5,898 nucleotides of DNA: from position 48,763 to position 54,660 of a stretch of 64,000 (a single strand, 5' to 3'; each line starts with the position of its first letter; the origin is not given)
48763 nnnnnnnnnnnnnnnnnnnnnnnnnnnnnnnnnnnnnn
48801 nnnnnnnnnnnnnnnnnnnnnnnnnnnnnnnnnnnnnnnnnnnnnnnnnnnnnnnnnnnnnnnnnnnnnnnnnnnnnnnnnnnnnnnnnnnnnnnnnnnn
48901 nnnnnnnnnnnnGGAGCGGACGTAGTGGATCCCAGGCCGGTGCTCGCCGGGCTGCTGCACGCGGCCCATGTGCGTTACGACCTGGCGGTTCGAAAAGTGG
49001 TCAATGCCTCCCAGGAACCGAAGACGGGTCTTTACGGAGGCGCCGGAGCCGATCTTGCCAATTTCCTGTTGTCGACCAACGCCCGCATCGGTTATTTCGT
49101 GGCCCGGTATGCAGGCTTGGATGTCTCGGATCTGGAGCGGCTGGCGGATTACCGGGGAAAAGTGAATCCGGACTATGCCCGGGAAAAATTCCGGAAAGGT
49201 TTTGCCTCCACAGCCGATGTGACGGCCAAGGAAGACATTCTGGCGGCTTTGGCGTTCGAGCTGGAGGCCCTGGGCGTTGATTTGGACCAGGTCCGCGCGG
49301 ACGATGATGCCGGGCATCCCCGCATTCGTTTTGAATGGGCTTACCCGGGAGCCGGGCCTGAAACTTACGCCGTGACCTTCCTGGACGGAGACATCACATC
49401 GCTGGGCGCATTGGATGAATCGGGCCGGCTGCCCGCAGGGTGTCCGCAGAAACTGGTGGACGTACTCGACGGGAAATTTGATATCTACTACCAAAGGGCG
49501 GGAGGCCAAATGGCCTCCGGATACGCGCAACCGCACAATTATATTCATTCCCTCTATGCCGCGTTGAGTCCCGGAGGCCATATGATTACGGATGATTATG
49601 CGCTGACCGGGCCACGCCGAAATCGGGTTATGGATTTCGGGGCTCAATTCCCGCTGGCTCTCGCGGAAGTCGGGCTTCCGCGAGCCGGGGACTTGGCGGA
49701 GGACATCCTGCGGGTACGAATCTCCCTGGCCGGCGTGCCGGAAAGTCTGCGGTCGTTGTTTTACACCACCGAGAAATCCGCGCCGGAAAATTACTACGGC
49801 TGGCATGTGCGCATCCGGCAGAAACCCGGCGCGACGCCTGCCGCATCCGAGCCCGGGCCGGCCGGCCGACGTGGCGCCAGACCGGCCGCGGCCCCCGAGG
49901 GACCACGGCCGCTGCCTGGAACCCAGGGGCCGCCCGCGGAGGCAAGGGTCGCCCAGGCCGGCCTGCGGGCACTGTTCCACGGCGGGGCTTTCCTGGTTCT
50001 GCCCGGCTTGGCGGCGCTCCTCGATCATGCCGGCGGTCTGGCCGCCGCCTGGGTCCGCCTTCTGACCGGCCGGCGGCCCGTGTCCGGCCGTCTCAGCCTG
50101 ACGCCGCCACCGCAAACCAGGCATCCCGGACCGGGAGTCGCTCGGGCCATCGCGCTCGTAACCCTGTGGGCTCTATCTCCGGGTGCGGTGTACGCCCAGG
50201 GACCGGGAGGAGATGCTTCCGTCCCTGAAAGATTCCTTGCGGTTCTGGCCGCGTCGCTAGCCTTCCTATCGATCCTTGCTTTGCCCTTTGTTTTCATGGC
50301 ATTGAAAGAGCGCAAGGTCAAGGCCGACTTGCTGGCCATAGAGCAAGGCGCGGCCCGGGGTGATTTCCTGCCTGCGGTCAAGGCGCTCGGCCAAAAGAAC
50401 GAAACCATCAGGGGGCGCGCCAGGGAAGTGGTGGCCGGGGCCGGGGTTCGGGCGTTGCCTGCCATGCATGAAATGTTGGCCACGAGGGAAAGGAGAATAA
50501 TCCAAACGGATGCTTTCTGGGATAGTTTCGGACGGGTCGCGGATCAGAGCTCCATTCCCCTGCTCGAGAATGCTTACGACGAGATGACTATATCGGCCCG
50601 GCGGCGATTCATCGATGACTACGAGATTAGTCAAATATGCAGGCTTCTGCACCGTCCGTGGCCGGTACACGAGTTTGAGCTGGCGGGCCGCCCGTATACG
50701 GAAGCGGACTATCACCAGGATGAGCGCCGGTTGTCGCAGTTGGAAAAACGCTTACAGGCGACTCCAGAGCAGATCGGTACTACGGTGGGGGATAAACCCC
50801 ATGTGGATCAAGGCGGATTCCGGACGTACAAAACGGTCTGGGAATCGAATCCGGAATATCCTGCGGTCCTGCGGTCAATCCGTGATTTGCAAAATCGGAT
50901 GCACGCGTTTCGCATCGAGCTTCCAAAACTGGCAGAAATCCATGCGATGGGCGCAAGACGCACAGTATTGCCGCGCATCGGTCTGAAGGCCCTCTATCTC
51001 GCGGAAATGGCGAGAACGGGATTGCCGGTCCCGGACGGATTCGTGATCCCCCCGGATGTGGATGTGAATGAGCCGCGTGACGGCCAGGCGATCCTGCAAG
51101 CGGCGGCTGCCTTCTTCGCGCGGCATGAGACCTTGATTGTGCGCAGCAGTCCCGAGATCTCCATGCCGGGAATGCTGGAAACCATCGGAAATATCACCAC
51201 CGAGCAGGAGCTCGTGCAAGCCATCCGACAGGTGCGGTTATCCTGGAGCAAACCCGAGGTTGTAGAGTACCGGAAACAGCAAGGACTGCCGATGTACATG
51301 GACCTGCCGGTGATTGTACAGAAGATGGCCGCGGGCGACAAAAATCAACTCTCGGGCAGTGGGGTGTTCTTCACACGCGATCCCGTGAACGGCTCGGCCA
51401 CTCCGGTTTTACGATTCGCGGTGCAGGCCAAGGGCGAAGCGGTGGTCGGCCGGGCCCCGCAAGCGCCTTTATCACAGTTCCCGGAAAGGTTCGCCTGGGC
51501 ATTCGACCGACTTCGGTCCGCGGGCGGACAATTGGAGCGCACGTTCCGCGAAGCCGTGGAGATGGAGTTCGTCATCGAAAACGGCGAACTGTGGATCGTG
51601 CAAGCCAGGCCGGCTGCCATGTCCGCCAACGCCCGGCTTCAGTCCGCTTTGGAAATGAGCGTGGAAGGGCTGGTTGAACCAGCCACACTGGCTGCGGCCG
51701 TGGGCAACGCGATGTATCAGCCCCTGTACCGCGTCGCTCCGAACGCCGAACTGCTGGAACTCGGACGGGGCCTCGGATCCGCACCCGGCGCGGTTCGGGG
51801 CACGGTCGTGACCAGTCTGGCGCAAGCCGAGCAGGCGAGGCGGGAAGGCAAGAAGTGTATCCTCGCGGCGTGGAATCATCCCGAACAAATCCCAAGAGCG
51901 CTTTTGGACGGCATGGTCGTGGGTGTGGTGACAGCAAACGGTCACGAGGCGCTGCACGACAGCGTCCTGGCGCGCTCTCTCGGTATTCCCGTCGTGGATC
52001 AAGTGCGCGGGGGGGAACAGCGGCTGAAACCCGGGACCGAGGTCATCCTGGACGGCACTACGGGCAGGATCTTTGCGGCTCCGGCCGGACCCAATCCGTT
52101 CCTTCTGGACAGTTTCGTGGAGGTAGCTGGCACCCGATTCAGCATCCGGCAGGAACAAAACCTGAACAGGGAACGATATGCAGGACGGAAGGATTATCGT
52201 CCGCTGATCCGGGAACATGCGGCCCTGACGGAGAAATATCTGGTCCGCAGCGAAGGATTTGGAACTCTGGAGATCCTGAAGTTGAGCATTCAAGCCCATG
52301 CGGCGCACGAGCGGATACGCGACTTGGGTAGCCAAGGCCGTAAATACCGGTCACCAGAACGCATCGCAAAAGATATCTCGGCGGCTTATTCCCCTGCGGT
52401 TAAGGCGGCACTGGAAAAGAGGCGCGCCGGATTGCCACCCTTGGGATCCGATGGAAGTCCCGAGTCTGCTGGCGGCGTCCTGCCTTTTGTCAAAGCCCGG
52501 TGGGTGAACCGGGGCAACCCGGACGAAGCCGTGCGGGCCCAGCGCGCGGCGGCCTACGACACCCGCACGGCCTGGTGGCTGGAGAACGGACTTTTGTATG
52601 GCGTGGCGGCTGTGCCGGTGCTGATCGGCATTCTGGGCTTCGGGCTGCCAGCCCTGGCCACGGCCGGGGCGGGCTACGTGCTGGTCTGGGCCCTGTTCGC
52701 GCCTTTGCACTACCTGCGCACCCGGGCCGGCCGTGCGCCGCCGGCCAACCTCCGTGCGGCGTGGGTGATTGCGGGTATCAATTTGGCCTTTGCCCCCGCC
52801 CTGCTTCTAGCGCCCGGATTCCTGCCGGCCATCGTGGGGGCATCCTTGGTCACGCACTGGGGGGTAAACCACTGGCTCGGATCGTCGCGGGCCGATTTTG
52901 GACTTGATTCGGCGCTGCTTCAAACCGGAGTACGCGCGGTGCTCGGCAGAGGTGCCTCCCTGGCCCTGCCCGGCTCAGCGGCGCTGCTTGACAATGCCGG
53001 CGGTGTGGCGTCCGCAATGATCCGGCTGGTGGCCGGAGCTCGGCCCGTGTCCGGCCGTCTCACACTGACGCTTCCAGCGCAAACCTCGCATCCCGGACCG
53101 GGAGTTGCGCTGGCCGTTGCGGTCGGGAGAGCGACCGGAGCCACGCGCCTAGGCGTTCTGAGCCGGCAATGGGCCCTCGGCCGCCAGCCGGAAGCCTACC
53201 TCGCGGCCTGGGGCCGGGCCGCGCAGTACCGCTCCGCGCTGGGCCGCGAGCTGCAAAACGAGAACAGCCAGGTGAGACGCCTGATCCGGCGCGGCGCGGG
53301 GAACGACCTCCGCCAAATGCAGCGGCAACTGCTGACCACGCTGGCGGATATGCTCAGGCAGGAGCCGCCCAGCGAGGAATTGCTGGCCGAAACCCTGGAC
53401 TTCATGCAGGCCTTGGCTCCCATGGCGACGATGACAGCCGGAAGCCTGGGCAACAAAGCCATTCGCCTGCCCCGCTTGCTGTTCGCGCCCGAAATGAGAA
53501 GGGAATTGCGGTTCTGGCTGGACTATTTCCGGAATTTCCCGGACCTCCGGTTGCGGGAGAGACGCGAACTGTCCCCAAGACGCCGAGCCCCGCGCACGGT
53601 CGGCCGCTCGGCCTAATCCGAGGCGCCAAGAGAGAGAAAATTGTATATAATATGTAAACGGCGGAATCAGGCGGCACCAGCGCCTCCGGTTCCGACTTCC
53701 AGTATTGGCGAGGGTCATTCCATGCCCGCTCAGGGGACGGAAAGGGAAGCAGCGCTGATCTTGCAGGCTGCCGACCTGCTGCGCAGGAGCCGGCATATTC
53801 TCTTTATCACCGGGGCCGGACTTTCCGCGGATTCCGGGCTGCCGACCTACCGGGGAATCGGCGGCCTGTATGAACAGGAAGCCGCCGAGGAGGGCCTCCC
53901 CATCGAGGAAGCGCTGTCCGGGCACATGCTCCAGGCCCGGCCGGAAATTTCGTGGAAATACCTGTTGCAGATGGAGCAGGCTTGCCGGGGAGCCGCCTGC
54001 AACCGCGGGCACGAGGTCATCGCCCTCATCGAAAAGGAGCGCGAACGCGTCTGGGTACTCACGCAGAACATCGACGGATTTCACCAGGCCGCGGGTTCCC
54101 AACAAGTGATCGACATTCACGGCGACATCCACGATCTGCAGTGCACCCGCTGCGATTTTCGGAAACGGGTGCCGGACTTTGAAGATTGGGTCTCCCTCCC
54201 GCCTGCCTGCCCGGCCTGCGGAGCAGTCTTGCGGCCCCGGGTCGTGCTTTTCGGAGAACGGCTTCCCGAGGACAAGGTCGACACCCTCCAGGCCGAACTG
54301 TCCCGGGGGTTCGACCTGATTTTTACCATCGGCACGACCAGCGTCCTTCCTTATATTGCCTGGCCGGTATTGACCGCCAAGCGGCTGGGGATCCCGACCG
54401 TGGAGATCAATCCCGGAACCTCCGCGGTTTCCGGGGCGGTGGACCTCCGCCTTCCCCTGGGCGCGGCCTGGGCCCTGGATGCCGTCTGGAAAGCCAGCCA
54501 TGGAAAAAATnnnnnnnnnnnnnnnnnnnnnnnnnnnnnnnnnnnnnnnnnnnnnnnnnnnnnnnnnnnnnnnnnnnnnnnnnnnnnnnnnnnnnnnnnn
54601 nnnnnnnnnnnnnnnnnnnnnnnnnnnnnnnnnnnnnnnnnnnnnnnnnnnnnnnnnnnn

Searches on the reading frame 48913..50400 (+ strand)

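Call 22: search_protein_families(library=pfam, proteins=[window:48913-50400:+], max_evalue=10)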
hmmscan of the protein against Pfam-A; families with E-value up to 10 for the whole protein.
window:48913-50400:+ (496 aa): 2 families
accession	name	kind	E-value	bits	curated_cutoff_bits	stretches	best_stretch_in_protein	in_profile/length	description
PF05711.17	TylF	-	0.0043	16.8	23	1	207-244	207-244/264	Macrocin-O-methyltransferase (TylF)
PF01391.23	Collagen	-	1.6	9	27.2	1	305-342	21-58/60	Collagen triple helix repeat (20 copies)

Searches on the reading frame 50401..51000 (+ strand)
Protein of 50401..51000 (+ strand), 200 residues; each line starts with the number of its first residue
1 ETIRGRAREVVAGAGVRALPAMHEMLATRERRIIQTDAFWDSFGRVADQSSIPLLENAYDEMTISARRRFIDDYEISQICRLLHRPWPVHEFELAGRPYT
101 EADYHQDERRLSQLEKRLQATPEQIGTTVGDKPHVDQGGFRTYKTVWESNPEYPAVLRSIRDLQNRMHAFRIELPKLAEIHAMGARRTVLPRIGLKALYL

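Call 22: search_protein_families(library=pfam, proteins=[window:50401-51000:+], max_evalue=10)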
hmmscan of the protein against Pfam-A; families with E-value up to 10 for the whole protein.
window:50401-51000:+ (200 aa): 1 family
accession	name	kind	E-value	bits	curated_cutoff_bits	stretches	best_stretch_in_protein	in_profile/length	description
PF11471.13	Sugarporin_N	-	0.075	13.8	25.7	1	108-121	3-16/31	Maltoporin periplasmic N-terminal extension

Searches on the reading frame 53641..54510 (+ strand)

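Call 13: search_protein_families(library=pfam, proteins=[window:53641-54510:+], max_evalue=0.001)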
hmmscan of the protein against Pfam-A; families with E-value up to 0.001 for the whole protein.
window:53641-54510:+ (290 aa): 1 family
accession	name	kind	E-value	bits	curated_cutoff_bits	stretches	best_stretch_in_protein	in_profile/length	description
PF02146.23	SIR2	-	1.9e-39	135.9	24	1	58-234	1-176/180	Sir2 family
